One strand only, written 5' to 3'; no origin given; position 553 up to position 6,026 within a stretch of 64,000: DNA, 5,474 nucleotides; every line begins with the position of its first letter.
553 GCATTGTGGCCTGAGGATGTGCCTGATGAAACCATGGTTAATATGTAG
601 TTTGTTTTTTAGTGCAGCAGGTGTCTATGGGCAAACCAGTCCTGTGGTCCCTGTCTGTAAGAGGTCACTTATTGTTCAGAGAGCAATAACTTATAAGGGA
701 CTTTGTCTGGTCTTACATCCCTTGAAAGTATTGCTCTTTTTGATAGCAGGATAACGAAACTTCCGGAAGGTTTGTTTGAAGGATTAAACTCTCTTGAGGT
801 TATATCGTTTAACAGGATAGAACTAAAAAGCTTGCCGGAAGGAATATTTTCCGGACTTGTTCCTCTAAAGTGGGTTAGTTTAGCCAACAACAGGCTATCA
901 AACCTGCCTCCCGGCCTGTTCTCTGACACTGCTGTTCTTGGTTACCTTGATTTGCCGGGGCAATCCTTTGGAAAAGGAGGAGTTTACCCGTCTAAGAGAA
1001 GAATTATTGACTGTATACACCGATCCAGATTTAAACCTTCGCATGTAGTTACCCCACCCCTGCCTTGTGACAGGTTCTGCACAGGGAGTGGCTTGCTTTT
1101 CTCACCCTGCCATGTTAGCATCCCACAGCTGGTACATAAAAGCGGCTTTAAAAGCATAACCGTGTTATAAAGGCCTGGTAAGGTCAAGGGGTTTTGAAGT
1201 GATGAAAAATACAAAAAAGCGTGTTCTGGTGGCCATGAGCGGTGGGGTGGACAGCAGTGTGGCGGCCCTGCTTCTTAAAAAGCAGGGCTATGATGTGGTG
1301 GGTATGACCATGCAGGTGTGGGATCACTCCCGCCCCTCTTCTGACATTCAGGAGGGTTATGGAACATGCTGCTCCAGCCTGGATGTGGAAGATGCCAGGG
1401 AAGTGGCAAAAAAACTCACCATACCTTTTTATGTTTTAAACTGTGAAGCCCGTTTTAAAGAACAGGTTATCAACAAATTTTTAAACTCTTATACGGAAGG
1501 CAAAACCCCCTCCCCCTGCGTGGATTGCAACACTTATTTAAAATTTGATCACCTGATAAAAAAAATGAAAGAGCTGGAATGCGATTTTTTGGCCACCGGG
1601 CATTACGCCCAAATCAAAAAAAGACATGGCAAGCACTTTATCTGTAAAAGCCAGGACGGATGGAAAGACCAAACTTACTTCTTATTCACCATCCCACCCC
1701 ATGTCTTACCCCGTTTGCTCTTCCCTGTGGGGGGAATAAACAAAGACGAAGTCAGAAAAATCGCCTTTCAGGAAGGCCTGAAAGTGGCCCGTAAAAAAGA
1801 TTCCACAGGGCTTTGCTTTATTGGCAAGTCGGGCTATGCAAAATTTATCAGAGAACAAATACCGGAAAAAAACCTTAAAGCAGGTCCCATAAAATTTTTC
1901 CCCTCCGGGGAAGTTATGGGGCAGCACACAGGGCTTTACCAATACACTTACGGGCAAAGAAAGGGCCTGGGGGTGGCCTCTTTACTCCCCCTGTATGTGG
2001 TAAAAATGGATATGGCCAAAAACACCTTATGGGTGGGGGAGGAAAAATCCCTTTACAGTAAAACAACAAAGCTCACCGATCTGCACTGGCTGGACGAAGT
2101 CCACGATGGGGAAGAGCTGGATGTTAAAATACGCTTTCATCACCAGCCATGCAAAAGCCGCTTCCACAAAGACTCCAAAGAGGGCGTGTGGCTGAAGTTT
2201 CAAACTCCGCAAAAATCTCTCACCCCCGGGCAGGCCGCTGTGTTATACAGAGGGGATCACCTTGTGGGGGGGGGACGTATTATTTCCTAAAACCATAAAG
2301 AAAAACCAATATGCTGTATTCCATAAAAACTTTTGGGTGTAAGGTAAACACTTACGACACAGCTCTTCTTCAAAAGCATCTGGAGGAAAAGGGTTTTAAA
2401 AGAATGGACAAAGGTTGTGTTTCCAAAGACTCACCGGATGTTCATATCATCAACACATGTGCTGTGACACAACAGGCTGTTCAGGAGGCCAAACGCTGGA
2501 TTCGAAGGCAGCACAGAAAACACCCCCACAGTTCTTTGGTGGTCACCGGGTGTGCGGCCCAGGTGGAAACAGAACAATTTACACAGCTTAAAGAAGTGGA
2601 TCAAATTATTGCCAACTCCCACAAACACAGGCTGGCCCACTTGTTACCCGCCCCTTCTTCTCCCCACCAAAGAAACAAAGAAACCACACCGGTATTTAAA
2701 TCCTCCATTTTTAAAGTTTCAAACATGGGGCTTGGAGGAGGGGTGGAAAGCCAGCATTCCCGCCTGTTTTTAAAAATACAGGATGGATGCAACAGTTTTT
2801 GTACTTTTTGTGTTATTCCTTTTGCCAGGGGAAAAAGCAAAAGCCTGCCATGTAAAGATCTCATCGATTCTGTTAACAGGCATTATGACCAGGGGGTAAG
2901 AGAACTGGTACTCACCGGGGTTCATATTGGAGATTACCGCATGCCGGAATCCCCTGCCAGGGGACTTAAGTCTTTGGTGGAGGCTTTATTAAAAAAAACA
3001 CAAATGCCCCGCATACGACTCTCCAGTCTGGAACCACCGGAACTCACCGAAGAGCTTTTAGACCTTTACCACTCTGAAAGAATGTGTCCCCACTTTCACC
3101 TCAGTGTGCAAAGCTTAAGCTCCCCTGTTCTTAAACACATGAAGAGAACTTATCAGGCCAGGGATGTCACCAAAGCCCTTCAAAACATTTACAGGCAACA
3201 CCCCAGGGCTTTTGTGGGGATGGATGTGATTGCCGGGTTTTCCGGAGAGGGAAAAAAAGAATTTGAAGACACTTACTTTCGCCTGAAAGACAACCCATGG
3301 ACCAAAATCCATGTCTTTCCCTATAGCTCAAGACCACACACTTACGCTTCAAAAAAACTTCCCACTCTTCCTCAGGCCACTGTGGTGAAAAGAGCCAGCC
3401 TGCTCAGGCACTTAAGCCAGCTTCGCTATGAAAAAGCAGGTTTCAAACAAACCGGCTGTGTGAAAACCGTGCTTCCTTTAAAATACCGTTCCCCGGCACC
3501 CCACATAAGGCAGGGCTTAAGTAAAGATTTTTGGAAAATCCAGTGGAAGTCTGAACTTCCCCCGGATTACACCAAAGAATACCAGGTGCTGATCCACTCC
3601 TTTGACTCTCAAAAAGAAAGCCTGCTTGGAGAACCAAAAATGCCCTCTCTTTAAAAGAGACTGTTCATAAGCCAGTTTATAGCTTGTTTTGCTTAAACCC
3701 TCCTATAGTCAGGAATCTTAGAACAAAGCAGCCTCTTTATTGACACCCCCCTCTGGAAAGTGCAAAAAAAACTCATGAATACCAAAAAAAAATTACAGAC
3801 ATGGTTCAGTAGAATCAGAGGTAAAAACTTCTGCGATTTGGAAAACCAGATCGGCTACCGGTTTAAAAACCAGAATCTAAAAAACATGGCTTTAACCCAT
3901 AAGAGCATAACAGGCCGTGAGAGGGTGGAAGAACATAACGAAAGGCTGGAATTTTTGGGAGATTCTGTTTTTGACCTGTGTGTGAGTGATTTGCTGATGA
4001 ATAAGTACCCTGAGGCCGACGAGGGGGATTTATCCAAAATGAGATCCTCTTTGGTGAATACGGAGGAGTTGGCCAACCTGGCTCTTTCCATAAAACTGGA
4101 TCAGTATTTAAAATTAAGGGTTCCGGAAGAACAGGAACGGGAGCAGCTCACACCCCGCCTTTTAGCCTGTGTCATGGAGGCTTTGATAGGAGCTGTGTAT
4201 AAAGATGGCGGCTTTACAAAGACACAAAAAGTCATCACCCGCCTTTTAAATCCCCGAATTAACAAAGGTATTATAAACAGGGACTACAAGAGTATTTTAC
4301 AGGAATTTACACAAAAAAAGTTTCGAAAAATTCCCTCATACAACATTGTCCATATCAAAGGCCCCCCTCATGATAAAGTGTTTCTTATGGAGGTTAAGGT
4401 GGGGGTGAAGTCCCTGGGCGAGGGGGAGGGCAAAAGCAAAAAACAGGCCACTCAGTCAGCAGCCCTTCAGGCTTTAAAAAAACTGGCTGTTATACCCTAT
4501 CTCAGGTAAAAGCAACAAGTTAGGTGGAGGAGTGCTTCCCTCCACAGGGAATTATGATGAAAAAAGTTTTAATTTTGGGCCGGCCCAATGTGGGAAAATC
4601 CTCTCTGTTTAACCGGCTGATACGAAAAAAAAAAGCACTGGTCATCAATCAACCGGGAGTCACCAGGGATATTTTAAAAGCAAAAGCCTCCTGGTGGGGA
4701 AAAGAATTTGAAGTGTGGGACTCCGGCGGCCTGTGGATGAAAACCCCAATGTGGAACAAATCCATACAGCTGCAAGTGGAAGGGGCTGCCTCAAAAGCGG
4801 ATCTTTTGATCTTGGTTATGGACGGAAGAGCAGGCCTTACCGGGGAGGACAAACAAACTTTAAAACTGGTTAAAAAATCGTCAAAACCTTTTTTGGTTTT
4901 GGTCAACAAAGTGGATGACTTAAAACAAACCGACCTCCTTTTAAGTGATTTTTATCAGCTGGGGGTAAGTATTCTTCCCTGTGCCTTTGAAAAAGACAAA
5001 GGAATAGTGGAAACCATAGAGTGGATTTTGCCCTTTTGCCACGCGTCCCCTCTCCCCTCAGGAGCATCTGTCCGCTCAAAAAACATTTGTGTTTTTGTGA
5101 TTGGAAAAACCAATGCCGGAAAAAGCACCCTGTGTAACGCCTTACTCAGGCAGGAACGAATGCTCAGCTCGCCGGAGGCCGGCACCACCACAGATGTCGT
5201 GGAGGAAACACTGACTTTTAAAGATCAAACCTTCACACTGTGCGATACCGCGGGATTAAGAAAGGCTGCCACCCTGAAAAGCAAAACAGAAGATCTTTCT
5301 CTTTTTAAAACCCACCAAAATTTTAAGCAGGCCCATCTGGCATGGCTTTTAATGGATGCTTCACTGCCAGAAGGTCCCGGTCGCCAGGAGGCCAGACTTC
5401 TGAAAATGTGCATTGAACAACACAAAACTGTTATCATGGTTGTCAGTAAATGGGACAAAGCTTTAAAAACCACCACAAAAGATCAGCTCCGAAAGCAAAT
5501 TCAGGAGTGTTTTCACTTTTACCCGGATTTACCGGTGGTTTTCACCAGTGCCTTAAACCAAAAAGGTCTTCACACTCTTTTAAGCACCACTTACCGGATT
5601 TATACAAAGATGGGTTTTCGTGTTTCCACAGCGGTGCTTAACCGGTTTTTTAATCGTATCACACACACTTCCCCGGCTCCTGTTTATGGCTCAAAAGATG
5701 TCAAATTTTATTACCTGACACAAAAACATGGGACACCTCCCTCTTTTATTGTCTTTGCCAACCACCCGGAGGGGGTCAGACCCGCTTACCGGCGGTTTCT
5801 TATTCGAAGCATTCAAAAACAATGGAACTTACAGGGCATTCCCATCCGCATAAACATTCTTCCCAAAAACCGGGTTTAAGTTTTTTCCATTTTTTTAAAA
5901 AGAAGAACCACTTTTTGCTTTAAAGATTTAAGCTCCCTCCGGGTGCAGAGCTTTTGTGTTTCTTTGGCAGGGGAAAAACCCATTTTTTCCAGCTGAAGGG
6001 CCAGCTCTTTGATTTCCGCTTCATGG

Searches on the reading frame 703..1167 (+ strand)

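Call 69: search_protein_families(library=pfam, proteins=[window:703-1167:+], max_evalue=0.001)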
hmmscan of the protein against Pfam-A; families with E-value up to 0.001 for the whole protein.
window:703-1167:+ (155 aa): 3 families
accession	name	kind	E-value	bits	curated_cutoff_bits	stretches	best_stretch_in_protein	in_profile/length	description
PF13855.12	LRR_8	-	3.6e-15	55.9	27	2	34-86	8-58/61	Leucine rich repeat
PF12799.13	LRR_4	-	3.8e-05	24.2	27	0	5-43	1-38/44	Leucine Rich repeats (2 copies)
PF13306.12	LRR_5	-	0.00016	22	27.7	1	4-85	33-109/127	BspA type Leucine rich repeat region (6 copies)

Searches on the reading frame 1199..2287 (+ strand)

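Call 69: search_protein_families(library=pfam, proteins=[window:1199-2287:+], max_evalue=0.001)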
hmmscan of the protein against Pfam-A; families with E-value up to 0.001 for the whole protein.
window:1199-2287:+ (363 aa): 6 families
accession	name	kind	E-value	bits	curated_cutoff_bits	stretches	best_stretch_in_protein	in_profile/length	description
PF03054.22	tRNA_Me_trans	-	3.3e-75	252.6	20.6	1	7-210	1-202/202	tRNA methyl transferase HUP domain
PF20259.3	tRNA_Me_trans_M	-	2.8e-17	62.5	27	1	215-281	2-66/66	tRNA methyl transferase PRC-barrel domain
PF20258.4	tRNA_Me_trans_C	-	1.8e-16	60.6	20.6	1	288-361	2-77/77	Aminomethyltransferase beta-barrel domain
PF24167.1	DUF7411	-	0.00016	21.7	28.7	0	9-39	3-32/194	Family of unknown function (DUF7411)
PF02568.20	ThiI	-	0.00069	19.7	20.5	0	5-39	2-36/197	Thiamine biosynthesis protein (ThiI)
PF00764.25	Arginosuc_synth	-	0.00071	20.1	27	0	8-54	1-48/162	Arginosuccinate synthase N-terminal HUP domain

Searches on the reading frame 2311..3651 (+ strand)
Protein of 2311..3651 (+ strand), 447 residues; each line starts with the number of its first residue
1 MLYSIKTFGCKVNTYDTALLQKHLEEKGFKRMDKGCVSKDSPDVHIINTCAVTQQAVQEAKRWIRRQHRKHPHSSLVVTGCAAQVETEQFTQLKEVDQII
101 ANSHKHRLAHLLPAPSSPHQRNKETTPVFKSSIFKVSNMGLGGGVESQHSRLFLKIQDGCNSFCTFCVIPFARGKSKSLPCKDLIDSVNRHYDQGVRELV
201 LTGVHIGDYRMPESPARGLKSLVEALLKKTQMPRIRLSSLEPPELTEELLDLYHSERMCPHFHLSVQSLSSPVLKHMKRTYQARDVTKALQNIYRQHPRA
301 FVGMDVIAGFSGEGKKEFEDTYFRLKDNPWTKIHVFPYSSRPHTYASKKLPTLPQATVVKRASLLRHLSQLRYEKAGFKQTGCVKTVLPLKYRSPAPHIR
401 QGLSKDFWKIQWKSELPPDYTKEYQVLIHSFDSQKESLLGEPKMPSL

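Call 69: search_protein_families(library=pfam, proteins=[window:2311-3651:+], max_evalue=0.001)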
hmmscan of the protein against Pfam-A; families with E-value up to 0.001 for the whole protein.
window:2311-3651:+ (447 aa): 2 families
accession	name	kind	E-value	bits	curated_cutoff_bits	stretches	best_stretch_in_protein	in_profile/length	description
PF00919.26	UPF0004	-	5.3e-22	78.1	27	1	4-99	3-96/98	Uncharacterized protein family UPF0004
PF04055.27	Radical_SAM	-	8.7e-18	65.5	29.5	1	155-323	2-164/166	Radical SAM superfamily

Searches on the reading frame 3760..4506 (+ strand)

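Call 69: search_protein_families(library=pfam, proteins=[window:3760-4506:+], max_evalue=0.001)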
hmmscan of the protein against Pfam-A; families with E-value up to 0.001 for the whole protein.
window:3760-4506:+ (249 aa): 5 families
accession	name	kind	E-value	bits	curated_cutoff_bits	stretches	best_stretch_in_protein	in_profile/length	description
PF14622.11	Ribonucleas_3_3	-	3.7e-33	114.9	35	1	37-163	1-124/128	Ribonuclease-III-like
PF00636.31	Ribonuclease_3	-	3.3e-23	82.8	27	1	61-151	1-102/102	Ribonuclease III domain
PF00035.32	dsrm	-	7.4e-18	65.3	23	1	176-242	1-66/66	Double-stranded RNA binding motif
PF24995.1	DSRM_2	-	4e-05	24.4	27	1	190-242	32-77/79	dsRNA binding domain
PF22935.1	RM44_endonuclase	-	0.0001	22.8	27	1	46-145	44-138/139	Large ribosomal subunit protein mL44, endonuclease domain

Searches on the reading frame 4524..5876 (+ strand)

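Call 69: search_protein_families(library=pfam, proteins=[window:4524-5876:+], max_evalue=0.001)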
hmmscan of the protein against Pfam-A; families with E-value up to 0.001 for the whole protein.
window:4524-5876:+ (451 aa): 21 families
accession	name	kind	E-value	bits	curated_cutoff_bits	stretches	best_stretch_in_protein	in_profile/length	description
PF01926.29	MMR_HSR1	-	2.6e-46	156.8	21.9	2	14-129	1-113/113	50S ribosome-binding GTPase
PF14714.11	KH_dom-like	-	1.3e-23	83.5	27.3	1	366-444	1-79/81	KH-domain-like of EngA bacterial GTPase enzymes, C-terminal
PF00009.33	GTP_EFTU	-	1e-21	77.9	26.5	2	188-358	4-184/188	Elongation factor Tu GTP binding domain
PF02421.24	FeoB_N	-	2.9e-21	76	27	2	14-163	2-151/156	Ferrous iron transport protein B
PF04548.22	AIG1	-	1.8e-13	50.8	27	1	14-119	2-110/212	AIG1 family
PF00350.29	Dynamin_N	-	1.9e-11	44.7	27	1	190-222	1-33/168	Dynamin family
PF00025.27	Arf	-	3.7e-10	40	22.3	1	13-168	15-170/174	ADP-ribosylation factor family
PF03193.22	RsgA_GTPase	-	4.1e-10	40.2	30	0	189-247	108-170/174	RsgA GTPase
PF08477.19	Roc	-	2.1e-09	38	27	1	14-131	1-119/119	Ras of Complex, Roc, domain of DAPkinase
PF04670.18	Gtr1_RagA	-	1.9e-06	27.9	22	0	14-136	1-127/232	Gtr1/RagA G protein conserved region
PF05621.17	TniB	-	4.2e-05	23.5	22.4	0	9-38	32-61/189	Bacterial TniB protein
PF00071.28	Ras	-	4.4e-05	23.6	21.6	0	191-252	3-65/162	Ras family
PF20720.3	nSTAND3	-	0.00013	22.2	27.2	0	185-213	15-43/155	Novel STAND NTPase 3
PF13401.12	AAA_22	-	0.00017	22.4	27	0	189-218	7-33/130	AAA domain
PF00005.33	ABC_tran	-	0.00028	21.9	25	0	189-222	13-42/137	ABC transporter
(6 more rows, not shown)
